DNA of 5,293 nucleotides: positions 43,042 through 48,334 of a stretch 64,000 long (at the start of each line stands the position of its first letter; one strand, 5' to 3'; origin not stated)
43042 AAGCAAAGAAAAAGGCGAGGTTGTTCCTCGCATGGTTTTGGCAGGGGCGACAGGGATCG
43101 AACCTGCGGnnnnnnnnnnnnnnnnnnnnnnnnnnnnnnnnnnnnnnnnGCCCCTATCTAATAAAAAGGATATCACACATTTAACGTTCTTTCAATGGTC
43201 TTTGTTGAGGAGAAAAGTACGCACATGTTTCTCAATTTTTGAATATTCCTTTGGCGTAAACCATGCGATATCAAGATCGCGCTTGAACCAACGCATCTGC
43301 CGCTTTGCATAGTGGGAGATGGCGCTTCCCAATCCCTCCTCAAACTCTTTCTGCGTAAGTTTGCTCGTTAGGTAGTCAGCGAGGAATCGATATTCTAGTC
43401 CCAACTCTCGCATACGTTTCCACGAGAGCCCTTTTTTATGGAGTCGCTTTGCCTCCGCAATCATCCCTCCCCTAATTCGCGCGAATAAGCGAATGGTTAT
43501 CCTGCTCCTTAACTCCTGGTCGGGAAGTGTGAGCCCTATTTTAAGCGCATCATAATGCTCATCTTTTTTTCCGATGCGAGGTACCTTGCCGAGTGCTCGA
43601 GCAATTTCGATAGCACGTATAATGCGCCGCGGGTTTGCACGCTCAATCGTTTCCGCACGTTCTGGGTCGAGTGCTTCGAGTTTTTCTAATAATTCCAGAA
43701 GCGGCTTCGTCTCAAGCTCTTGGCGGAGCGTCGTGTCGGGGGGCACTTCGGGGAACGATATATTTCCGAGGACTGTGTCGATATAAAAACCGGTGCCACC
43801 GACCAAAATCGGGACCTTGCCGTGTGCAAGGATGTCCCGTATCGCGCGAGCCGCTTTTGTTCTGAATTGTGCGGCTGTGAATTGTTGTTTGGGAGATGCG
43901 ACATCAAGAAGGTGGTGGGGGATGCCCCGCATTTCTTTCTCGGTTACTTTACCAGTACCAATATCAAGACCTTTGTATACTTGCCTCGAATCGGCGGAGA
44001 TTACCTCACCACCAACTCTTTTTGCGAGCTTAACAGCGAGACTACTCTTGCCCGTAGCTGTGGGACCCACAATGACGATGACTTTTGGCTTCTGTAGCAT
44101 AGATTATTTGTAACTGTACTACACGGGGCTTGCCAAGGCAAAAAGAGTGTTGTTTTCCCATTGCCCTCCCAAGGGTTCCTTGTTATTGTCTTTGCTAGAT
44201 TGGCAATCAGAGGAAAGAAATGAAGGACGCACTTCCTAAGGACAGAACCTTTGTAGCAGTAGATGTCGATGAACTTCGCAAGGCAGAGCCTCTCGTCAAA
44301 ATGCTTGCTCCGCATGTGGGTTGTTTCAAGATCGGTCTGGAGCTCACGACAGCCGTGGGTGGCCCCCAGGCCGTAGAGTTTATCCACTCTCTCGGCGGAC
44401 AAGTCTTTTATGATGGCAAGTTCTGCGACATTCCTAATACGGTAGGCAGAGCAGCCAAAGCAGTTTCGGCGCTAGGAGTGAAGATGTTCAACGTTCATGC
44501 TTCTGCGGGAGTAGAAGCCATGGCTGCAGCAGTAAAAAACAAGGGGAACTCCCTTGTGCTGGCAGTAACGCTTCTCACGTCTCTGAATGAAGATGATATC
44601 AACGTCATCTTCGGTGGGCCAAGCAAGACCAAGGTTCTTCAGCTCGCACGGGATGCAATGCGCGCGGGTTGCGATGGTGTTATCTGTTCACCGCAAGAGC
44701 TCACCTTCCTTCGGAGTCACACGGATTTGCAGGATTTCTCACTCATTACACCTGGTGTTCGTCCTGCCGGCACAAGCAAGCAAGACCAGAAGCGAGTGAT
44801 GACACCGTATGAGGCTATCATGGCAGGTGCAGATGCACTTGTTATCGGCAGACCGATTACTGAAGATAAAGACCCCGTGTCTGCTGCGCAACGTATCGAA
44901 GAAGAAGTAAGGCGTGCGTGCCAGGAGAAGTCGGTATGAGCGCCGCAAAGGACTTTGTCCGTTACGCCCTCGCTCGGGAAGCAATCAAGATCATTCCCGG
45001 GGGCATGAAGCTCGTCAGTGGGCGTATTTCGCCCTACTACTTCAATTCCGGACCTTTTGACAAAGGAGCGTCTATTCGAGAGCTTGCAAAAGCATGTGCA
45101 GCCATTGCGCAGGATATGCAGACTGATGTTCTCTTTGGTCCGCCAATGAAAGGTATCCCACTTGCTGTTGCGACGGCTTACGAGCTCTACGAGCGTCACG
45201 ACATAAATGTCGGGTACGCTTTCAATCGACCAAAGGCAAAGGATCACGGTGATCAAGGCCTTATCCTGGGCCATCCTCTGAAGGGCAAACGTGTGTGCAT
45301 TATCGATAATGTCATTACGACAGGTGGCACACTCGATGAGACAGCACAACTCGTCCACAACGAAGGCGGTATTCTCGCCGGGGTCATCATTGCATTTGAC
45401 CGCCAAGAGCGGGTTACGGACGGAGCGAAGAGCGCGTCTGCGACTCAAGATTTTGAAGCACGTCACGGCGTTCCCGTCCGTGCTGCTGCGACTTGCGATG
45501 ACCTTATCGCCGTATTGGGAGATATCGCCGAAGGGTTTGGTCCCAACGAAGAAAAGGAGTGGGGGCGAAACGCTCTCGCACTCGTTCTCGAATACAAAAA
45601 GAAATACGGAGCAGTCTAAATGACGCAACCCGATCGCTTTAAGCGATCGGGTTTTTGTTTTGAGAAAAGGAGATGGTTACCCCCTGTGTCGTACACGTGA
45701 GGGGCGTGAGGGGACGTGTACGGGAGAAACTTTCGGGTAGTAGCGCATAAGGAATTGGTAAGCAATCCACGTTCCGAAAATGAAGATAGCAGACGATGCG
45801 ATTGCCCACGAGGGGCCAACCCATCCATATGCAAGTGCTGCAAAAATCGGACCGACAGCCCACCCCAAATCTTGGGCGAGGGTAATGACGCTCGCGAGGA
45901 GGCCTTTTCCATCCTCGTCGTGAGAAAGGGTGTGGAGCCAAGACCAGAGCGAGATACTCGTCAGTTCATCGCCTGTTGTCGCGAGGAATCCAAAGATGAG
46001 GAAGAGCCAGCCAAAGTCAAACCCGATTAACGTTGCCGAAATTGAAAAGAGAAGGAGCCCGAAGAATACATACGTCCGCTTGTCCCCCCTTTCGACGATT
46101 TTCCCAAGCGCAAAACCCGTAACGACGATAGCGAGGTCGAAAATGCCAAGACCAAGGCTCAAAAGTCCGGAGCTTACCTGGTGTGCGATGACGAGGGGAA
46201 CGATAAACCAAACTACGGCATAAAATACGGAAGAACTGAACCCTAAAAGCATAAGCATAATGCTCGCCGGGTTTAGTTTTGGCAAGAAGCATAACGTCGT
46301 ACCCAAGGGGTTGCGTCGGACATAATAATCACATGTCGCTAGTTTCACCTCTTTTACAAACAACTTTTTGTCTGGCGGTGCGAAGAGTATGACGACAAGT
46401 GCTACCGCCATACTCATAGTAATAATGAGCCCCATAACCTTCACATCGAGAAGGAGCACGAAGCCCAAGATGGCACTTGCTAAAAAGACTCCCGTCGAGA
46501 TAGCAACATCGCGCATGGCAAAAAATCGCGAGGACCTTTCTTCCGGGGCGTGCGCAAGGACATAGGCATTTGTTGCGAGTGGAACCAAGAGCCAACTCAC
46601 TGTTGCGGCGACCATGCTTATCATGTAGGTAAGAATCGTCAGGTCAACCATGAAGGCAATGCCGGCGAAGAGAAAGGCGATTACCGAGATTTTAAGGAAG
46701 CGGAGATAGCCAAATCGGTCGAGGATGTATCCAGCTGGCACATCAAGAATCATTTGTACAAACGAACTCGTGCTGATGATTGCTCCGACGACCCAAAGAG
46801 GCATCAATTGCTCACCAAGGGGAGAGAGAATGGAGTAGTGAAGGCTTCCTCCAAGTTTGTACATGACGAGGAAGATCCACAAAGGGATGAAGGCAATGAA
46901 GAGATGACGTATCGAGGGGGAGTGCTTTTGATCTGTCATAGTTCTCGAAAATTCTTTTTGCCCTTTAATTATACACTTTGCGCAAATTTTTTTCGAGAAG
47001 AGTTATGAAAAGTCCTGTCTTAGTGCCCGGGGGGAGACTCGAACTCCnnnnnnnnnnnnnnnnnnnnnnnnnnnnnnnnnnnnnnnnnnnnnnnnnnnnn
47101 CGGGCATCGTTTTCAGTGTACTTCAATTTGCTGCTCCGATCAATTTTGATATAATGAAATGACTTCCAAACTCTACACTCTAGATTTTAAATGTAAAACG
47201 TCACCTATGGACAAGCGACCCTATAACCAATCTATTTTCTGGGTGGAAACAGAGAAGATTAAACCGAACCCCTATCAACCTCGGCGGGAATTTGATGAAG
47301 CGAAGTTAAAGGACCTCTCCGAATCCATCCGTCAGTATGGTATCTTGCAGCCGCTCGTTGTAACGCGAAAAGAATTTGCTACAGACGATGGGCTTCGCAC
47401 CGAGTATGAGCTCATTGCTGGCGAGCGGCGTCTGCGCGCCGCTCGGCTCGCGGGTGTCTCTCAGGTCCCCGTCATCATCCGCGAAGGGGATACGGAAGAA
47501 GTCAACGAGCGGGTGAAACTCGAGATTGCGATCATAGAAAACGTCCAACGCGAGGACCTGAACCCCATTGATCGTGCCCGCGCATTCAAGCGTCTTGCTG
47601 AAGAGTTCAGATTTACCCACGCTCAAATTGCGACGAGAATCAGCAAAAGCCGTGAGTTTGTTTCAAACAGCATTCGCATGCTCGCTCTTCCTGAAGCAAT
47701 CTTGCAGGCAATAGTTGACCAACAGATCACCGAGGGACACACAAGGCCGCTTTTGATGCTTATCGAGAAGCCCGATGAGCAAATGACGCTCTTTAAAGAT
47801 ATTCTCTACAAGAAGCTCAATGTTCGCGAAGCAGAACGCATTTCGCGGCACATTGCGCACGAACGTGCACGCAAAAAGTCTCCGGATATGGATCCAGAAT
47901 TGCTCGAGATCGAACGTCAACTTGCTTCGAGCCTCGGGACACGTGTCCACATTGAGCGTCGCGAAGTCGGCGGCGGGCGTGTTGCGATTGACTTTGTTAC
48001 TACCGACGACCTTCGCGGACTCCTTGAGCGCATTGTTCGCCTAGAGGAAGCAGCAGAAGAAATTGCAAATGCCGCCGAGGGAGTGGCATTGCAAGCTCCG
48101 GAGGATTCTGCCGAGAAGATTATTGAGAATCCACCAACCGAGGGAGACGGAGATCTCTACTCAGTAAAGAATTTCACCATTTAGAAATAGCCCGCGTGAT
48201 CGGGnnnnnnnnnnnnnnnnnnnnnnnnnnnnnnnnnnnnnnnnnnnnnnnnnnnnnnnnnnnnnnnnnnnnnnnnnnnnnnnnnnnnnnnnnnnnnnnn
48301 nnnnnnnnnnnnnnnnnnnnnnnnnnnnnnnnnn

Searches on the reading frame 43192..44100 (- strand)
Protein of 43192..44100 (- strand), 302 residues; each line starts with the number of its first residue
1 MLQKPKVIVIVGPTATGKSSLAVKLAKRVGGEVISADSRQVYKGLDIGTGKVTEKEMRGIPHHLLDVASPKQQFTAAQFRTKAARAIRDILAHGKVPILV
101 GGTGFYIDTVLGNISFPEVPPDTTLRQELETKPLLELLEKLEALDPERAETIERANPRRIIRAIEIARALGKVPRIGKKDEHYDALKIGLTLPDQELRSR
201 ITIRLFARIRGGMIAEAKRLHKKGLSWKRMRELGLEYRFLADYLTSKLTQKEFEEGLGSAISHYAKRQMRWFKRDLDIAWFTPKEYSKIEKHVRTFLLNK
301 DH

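Call 81: search_protein_families(library=pfam, proteins=[window:43192-44100:-], max_evalue=0.0001)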
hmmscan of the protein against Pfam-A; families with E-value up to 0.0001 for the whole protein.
window:43192-44100:- (302 aa): 2 families
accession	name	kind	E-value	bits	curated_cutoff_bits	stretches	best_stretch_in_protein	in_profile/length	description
PF01715.23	IPPT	-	2e-66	224.6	23.6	1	40-275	1-243/243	IPP transferase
PF01745.22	IPT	-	4.4e-11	43.1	20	1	6-66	2-62/233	Isopentenyl transferase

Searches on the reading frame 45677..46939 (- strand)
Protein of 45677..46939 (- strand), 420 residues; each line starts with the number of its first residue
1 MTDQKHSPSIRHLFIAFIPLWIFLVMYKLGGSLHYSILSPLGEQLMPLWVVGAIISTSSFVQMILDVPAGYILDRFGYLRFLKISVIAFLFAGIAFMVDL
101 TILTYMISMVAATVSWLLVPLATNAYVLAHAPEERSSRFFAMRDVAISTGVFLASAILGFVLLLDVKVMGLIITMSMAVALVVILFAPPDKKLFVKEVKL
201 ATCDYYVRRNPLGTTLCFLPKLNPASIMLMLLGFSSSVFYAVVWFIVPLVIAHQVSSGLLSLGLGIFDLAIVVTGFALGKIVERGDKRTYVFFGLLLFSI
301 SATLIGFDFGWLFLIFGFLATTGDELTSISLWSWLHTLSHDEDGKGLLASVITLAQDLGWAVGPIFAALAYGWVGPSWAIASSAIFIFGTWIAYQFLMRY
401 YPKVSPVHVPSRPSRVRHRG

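Call 71: search_protein_families(library=pfam, proteins=[window:45677-46939:-], max_evalue=0.00001)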
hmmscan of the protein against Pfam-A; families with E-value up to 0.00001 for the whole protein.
window:45677-46939:- (420 aa): 1 family
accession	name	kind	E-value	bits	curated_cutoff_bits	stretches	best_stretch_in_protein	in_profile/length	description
PF07690.21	MFS_1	-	1.9e-19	70.2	33.4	2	229-413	1-184/347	Major Facilitator Superfamily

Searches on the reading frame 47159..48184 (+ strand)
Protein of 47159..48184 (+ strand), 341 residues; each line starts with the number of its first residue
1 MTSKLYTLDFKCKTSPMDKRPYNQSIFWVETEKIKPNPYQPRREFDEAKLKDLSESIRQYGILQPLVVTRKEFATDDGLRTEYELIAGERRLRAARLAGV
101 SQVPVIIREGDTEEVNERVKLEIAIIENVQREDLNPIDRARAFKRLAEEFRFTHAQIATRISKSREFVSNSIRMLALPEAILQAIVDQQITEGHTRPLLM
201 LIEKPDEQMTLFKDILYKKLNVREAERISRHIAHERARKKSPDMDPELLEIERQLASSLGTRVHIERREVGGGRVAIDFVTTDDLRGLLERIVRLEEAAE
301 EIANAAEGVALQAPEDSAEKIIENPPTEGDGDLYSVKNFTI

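Call 81: search_protein_families(library=pfam, proteins=[window:47159-48184:+], max_evalue=0.0001)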
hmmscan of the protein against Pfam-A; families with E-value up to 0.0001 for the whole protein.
window:47159-48184:+ (341 aa): 3 families
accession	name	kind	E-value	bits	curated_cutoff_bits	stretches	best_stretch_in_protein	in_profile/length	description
PF17762.8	HTH_ParB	-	2.5e-29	101.9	22.6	1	132-232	1-100/102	ParB HTH domain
PF02195.25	ParB_N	-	4.9e-28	97.5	26.3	1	29-130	6-95/95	ParB N-terminal domain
PF23552.2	ParB_C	-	7e-10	38.6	23.8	1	245-292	2-49/50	ParB dimerisation domain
